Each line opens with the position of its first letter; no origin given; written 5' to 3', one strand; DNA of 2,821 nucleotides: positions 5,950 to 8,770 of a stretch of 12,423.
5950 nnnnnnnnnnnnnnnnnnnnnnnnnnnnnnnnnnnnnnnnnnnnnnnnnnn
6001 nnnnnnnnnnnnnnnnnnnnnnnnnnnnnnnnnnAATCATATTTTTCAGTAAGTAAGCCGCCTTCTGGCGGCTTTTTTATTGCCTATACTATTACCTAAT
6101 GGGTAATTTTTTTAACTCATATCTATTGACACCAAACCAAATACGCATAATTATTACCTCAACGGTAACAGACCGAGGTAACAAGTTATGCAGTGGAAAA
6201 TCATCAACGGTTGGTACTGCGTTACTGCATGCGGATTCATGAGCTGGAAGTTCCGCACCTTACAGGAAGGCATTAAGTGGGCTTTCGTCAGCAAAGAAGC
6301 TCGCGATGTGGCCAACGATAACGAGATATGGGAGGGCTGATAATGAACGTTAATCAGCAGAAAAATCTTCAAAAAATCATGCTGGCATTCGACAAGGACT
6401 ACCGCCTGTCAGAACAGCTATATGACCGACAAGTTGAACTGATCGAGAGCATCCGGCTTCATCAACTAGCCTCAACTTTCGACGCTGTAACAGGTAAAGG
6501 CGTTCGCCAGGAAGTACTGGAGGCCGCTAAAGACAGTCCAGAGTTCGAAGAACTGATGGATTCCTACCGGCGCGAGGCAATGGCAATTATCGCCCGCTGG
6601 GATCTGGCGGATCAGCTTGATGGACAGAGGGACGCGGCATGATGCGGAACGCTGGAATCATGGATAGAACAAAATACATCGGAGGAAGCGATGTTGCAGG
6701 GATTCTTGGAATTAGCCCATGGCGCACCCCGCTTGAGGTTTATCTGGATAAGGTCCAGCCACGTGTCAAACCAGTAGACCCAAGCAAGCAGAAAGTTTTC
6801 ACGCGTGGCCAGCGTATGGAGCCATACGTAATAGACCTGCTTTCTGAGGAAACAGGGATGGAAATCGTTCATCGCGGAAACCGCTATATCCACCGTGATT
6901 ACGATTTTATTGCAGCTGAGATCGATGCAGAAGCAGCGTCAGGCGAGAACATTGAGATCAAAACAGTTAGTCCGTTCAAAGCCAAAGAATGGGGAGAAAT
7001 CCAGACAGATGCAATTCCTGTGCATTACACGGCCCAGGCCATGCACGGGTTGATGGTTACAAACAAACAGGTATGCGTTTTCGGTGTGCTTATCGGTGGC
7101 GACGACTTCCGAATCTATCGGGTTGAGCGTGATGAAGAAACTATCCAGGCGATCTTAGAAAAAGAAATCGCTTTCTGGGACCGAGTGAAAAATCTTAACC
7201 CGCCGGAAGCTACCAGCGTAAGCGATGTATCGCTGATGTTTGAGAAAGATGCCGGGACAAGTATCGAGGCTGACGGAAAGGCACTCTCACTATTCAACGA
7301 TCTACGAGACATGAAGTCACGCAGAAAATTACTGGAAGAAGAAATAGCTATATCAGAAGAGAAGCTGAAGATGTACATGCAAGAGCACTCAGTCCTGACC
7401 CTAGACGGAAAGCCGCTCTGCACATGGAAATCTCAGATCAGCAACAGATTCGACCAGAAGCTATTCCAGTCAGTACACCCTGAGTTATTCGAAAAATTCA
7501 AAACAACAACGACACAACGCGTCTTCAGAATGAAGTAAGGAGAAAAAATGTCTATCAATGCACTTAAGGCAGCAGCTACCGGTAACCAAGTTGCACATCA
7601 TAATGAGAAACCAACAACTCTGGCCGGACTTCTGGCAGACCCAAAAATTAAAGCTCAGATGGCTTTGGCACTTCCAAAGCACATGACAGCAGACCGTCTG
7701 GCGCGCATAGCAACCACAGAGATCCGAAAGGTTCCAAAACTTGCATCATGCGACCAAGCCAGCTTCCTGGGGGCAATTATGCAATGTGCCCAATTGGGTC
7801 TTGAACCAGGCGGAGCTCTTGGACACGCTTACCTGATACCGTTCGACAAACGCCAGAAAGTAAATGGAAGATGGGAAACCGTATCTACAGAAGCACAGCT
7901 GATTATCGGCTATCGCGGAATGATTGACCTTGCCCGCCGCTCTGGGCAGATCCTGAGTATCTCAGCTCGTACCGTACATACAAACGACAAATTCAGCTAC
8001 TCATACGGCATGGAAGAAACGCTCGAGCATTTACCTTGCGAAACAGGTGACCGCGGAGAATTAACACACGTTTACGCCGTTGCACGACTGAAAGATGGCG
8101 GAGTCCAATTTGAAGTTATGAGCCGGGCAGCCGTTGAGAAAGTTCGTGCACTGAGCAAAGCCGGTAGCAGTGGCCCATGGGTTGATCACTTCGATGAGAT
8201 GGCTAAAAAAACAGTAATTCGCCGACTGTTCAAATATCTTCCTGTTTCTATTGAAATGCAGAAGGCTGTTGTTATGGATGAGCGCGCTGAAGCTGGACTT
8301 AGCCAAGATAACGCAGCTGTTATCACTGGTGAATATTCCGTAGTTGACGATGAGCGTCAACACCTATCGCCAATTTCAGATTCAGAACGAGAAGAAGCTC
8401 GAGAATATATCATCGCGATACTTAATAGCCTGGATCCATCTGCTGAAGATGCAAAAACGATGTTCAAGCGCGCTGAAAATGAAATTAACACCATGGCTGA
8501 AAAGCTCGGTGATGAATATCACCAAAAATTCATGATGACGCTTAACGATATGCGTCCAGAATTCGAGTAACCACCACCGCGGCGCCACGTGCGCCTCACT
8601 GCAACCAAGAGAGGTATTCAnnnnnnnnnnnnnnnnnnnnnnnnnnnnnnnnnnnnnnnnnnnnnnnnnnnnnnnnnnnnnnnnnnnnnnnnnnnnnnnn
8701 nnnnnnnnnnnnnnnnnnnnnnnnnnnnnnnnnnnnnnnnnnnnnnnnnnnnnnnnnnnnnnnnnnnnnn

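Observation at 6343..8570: Hybrid recombination module: Rac-like RecT paired with a compact YqaJ-type exonuclease and an unknown 99-aa upstream gene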

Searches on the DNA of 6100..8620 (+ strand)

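Call 5: search_dna_similar(query=window:6100-8620:+, collection=phages, mode=near, max_rows=25)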
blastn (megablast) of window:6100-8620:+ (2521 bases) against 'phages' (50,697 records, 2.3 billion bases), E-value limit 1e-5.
Records with a match: 26; places in all: 26; records where one place covers at least 80% of the query: 5.
Best place of each record, by identity: 95-99% 17; 80-90% 9.
By first word of the organism name: Escherichia 16; Salmonella 7; Klebsiella 1; phage 1; Enterobacter 1.
By host as written in the record: - 4; Escherichia coli O157:H7 4; Salmonella enterica subsp. enterica serovar Heidelberg 3; Salmonella enterica 2; Salmonella enterica subsp. enterica STW-2 2; Escherichia coli 2; Escherichia coli O103:H25 strain NIPH-11060424/NVH-734 2; Klebsiella pneumoniae ST512-KPC3 1; and 6 more.
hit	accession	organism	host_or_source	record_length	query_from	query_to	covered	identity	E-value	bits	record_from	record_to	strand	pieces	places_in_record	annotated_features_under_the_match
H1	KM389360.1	Escherichia phage Phi05_1387 B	-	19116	2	2519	100%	98.6%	0e+0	4451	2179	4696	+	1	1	record has no annotation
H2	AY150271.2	Salmonella phage epsilon15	Salmonella enterica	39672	88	2519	96%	81.0%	0e+0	1910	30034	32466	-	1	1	RecT | exonuclease | hypothetical protein (x2) | stem-loop; transcriptional pausing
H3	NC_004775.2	Salmonella phage epsilon15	Salmonella enterica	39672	88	2519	96%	81.0%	0e+0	1910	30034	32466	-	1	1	RecT-like ssDNA annealing protein | RecE-like recombination exonuclease | hypothetical protein (x2) | stem-loop; transcriptional pausing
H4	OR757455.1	Salmonella phage VB_ST_E15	Salmonella enterica subsp. enterica ...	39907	88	2519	83%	83.6%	0e+0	1953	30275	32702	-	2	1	recombination protein | endonuclease/ recombinase protein | hypothetical protein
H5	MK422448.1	Klebsiella phage ST512-KPC3phi13.3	Klebsiella pneumoniae ST512-KPC3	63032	499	2517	80%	82.1%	0e+0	1725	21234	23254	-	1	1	recombinational DNA repair protein | endonuclease | hypothetical protein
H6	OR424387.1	Escherichia phage HEMP4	Escherichia coli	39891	1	546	22%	97.1%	0e+0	920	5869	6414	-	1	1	record has no annotation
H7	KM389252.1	Escherichia phage Phi05_2388 B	-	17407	1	543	22%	97.6%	0e+0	931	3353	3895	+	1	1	record has no annotation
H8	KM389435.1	Escherichia phage Phi05_1999 B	-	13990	1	543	22%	97.6%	0e+0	931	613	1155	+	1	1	record has no annotation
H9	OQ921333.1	Escherichia phage vB_EcoP_PAS61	Escherichia coli strain A11-1675 ...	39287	2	546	22%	96.9%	0e+0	913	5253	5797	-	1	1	hypothetical protein (x2) | RecT protein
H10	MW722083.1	Escherichia phage vB_EcoP_ZX5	Escherichia coli YO1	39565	1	543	22%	97.1%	0e+0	915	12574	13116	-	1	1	hypothetical protein | exodeoxyribonuclease VIII/RecE-like protein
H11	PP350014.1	phage PH444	-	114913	1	543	22%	97.1%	0e+0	915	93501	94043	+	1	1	record has no annotation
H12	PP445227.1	Escherichia phage EC.W1-9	Escherichia coli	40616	2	543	21%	97.2%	0e+0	918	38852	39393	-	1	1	hypothetical protein (x2) | RecT protein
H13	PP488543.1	Escherichia phage BP9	Escherichia coli SL19-2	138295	2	543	21%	97.0%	0e+0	913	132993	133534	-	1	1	hypothetical protein (x2) | exodeoxyribonuclease VIII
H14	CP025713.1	Escherichia phage YDC107_2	Escherichia coli YCD107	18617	2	543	21%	97.0%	0e+0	911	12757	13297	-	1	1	hypothetical protein (x3)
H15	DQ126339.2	Escherichia phage phiV10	Escherichia coli O157:H7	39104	2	543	21%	96.9%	0e+0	907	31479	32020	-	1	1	hypothetical protein (x2) | putative recET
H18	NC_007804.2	Escherichia phage phiV10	Escherichia coli O157:H7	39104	2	543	21%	96.9%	0e+0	907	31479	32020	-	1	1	hypothetical protein (x2) | RecT-like ssDNA annealing protein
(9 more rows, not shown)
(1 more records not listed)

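Call 6: search_dna_similar(query=window:6100-8620:+, collection=ecoli_genomes, mode=near, max_rows=15)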
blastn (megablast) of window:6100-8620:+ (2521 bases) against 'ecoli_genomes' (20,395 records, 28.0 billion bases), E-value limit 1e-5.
Records with a match: 564; places in all: 573; records where one place covers at least 80% of the query: 78.
Genomes with a match: 561 of 5426; with a place that covers at least 80% of the query: 78. Places per genome that has any: lowest 1, median 1, highest 2. On chromosomes: 570 places; on plasmids: 3.
Best place of each record, by identity: >=99% 53; 95-99% 487; 90-95% 8; 80-90% 16.
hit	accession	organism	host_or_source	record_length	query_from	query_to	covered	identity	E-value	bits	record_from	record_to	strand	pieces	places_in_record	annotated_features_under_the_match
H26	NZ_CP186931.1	Escherichia coli strain DLL7555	clinical isolate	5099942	1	2519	100%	99.4%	0e+0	4564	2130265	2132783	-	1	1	recT: recombination protein RecT | YqaJ viral recombinase family protein | hypothetical protein (x2)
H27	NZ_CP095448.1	Escherichia coli strain LS45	chicken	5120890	1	2519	100%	99.3%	0e+0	4558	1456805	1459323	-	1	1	recT: recombination protein RecT | YqaJ viral recombinase family protein | hypothetical protein (x2)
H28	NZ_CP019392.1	Escherichia coli strain XH992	Homo sapiens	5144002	1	2519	100%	99.3%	0e+0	4558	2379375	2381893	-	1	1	recT: recombination protein RecT | YqaJ viral recombinase family protein | hypothetical protein (x2)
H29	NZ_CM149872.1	Escherichia coli strain HCP4S3_I4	Sus scrofa domesticus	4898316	1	2519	100%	99.3%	0e+0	4558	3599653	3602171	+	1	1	recT: recombination protein RecT | YqaJ viral recombinase family nuclease | hypothetical protein (x2)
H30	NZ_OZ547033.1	Escherichia coli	Homo sapiens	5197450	1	2521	100%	99.2%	0e+0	4545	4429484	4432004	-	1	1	recT: recombination protein RecT | YqaJ viral recombinase family nuclease | hypothetical protein (x2) | helix-turn-helix transcriptional regulator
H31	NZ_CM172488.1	Escherichia coli strain E5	donkey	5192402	3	2519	100%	99.3%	0e+0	4554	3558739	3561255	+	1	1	recT: recombination protein RecT | YqaJ viral recombinase family nuclease | hypothetical protein (x2)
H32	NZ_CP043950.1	Escherichia coli strain ST95-32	chicken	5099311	1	2519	100%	99.2%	0e+0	4542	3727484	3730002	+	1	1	recT: recombination protein RecT | YqaJ viral recombinase family protein | hypothetical protein (x2)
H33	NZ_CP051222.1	Escherichia coli strain SCZE5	swine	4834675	2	2519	100%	99.1%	0e+0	4523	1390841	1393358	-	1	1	recT: recombination protein RecT | YqaJ viral recombinase family protein | hypothetical protein (x2)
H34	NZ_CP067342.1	Escherichia coli strain ECJXMCRH7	chicken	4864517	2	2519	100%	99.1%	0e+0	4523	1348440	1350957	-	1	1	recT: recombination protein RecT | YqaJ viral recombinase family protein | hypothetical protein (x2)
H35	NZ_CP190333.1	Escherichia coli strain EC17CM13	chicken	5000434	2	2519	100%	99.0%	0e+0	4518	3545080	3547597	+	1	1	recT: recombination protein RecT | YqaJ viral recombinase family protein | hypothetical protein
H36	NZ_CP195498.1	Escherichia coli strain 20AR0300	Homo sapiens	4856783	3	2519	100%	99.0%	0e+0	4505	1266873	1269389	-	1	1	recT: recombination protein RecT | YqaJ viral recombinase family protein | hypothetical protein (x2)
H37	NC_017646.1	Escherichia coli O7:K1 str. CE10 strain CE10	Homo sapiens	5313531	2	2521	100%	98.8%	0e+0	4494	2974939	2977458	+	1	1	recT: recombination protein RecT | YqaJ viral recombinase family protein | hypothetical protein | helix-turn-helix transcriptional regulator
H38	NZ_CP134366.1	Escherichia coli strain TUM12368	Chicken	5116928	2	2521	100%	98.8%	0e+0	4494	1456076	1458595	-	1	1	recT: recombination protein RecT | YqaJ viral recombinase family nuclease | hypothetical protein (x2) | helix-turn-helix transcriptional regulator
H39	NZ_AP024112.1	Escherichia coli strain ECSC054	Homo sapiens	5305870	2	2521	100%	98.8%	0e+0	4488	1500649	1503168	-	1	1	recT: recombination protein RecT | YqaJ viral recombinase family nuclease | hypothetical protein (x2) | helix-turn-helix transcriptional regulator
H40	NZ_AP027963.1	Escherichia coli strain VE-T9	-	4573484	1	2521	100%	98.8%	0e+0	4484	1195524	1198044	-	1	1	recT: recombination protein RecT | YqaJ viral recombinase family protein | hypothetical protein (x2) | helix-turn-helix transcriptional regulator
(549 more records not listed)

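Call 7: get_annotated_region(hit=H3, flank=3000)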
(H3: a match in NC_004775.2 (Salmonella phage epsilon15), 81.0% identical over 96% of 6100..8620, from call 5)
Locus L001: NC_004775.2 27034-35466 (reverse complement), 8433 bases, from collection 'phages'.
description: Enterobacteria phage epsilon15, complete genome.
organism: Salmonella phage epsilon15 (NCBI taxid 215158)
taxonomy: Viruses; Duplodnaviria; Heunggongvirae; Uroviricota; Caudoviricetes; Uetakevirus; Uetakevirus epsilon15
host: Salmonella enterica; source: -; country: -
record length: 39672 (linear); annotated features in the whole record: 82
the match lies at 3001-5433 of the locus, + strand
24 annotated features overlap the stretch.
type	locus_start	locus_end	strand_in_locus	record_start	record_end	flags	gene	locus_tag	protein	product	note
CDS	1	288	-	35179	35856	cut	-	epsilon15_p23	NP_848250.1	replication initiation protein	HHpred: 2ru8_A DNAT, primosomal protein 1; NMR {Escherichia coli}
CDS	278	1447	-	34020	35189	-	-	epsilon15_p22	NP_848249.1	DNA methyltransferase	HHpred: 3qv2_A 5-cytosine DNA methyltransferase; 2.15A {Entamoeba histolytica}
CDS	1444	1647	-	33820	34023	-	-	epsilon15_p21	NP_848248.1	hypothetical protein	gp40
CDS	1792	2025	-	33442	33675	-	-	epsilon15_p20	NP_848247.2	hypothetical protein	gp39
protein_bind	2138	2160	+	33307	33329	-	-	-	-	integration host factor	IHF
CDS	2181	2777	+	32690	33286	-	-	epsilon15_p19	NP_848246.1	helix-turn-helix transcriptional regulator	Smart00530 and Pfam PF01381 motifs; HHpred: 5d50_A Repressor; 2.49A {Salmonella phage SPC32H}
protein_bind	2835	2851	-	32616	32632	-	-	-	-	repressor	lysogeny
protein_bind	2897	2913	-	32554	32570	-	-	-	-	repressor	lysogeny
protein_bind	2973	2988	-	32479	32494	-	-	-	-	repressor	lysogeny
CDS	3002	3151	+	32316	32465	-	-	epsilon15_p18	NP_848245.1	hypothetical protein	gp37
CDS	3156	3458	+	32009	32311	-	-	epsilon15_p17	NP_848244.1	hypothetical protein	gp36; GTG start codon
CDS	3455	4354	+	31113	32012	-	-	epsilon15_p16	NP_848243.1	RecE-like recombination exonuclease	gp35; HHpred: 3sm4_A Exonuclease; 1.88A {Enterobacteria phage lambda}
CDS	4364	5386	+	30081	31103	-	-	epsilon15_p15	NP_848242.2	RecT-like ssDNA annealing protein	similar to Escherichia coli RecT protein: GenBank Accession Number P33228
stem_loop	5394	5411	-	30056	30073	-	-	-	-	-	stem-loop; transcriptional pausing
CDS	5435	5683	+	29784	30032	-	-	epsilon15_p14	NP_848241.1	excisionase and transcriptional regulator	gp33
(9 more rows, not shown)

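Call 8: get_annotated_region(hit=H18, flank=5000)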
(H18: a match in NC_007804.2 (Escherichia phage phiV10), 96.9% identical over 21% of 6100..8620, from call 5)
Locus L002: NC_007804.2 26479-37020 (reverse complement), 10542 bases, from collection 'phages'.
description: Escherichia phage phiV10, complete genome.
organism: Escherichia phage phiV10 (NCBI taxid 343516)
taxonomy: Viruses; Duplodnaviria; Heunggongvirae; Uroviricota; Caudoviricetes; Uetakevirus; Uetakevirus phiV10
host: Escherichia coli O157:H7; source: -; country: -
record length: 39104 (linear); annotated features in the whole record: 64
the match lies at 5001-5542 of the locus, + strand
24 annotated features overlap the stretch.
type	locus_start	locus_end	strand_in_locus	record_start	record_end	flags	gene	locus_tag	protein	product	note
CDS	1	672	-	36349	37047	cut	-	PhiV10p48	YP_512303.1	ead/Ea22-like family protein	belongs to DUF550 family (pfam04447); similar to gp13 from Escherichia coli 1639/77 cryptic prophage CP-1639 (GenBank ...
CDS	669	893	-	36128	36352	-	-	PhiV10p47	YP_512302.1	hypothetical protein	similar to hypothetical protein RMe0253 [Ralstonia metallidurans CH34] (YP_145569)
CDS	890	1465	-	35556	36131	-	-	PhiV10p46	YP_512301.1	eae-like protein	similar to gp43, Salmonella typhimurium phage ES18 (GenBank Accession Number AAW70514)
CDS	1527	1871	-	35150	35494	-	-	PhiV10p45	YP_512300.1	DUF1064 domain-containing protein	belongs to DUF1064 family (pfam06356), phage and bacterial proteins of unknown function; similar to unknown protein p36 ...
regulatory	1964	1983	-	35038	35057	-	-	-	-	terminator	putative rho-independent transcriptional terminator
CDS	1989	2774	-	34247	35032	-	-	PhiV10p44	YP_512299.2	putative replication protein p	identified by similarity: Pfam Accession Number PF06992 (Phage lambda P family)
CDS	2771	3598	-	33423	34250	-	-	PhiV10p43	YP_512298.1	replication initiation protein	identified by similarity: HAMAP Accession Number MF_01061 (DnaT family)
CDS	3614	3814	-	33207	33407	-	-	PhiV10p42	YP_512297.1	hypothetical protein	similar to hypothetical protein epsilon15p40 from Enterobacteria phage epsilon15, Accession Number NP_848248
regulatory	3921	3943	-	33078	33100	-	-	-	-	terminator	putative rho-independent terminator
CDS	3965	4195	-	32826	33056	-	-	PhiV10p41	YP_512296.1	hypothetical protein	similar to hypothetical protein epsilon15p39 from Enterobacteria phage epsilon15, Accession Number NP_848247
CDS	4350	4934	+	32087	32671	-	-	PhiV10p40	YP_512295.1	helix-turn-helix domain-containing protein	two helix-turn-helix motifs (Pfam Accession Number PF01381); similar to putative repressor epsilon15p38 from ...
regulatory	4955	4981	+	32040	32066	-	-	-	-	terminator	putative rho-independent terminator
CDS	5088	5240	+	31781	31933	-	-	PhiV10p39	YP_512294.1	hypothetical protein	similar to hypothetical protein epsilon15p37 from Enterobacteria phage epsilon15, Accession Number NP_848245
CDS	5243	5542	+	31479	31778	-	-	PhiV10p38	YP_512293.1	hypothetical protein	similar to hypothetical protein epsilon15p36 from Enterobacteria phage epsilon15, Accession Number NP_848244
CDS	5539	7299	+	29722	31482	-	-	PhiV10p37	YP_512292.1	RecT-like ssDNA annealing protein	fusion of RecE (exodeoxyribonuclease VIII) and RecT (single-strand annealing protein) recombination proteins; ...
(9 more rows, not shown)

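Call 9: get_annotated_region(hit=H30, flank=7000)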
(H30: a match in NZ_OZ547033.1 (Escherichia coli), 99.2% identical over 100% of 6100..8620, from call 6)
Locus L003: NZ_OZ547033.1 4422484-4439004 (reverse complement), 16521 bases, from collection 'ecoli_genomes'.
description: Escherichia coli isolate AF5 chromosome 1, complete sequence
organism: Escherichia coli (NCBI taxid 562)
replicon: chromosome; assembly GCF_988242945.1
host: Homo sapiens; source: blood culture; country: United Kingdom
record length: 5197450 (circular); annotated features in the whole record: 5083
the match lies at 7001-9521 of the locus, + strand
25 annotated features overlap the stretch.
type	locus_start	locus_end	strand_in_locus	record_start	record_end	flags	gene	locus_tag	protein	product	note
CDS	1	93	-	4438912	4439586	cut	-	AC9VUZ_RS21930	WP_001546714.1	terminase small subunit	-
CDS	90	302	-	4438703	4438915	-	-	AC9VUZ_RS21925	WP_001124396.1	hypothetical protein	-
CDS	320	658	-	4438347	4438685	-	-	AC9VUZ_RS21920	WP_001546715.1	hypothetical protein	-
CDS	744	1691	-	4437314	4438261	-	-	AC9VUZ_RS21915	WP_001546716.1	DUF551 domain-containing protein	-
CDS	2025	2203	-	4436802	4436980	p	-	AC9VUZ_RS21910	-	hypothetical protein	frameshifted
CDS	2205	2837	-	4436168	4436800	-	-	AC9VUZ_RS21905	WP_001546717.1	ead/Ea22-like family protein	-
CDS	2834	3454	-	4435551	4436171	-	-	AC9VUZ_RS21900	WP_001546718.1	hypothetical protein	-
CDS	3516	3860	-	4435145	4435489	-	-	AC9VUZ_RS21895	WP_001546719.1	DUF1064 domain-containing protein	-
CDS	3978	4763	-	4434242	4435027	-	-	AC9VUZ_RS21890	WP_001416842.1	replication protein P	-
CDS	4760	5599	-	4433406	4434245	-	-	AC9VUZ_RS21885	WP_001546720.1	DnaT-like ssDNA-binding domain-containing protein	-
CDS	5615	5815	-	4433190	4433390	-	-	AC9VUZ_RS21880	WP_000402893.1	hypothetical protein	-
CDS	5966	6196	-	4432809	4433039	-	-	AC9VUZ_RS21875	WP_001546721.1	hypothetical protein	-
CDS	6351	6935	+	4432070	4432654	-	-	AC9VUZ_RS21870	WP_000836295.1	helix-turn-helix domain-containing protein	-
CDS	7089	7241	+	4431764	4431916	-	-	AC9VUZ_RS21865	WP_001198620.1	hypothetical protein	-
CDS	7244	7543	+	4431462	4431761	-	-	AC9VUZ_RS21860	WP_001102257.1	hypothetical protein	-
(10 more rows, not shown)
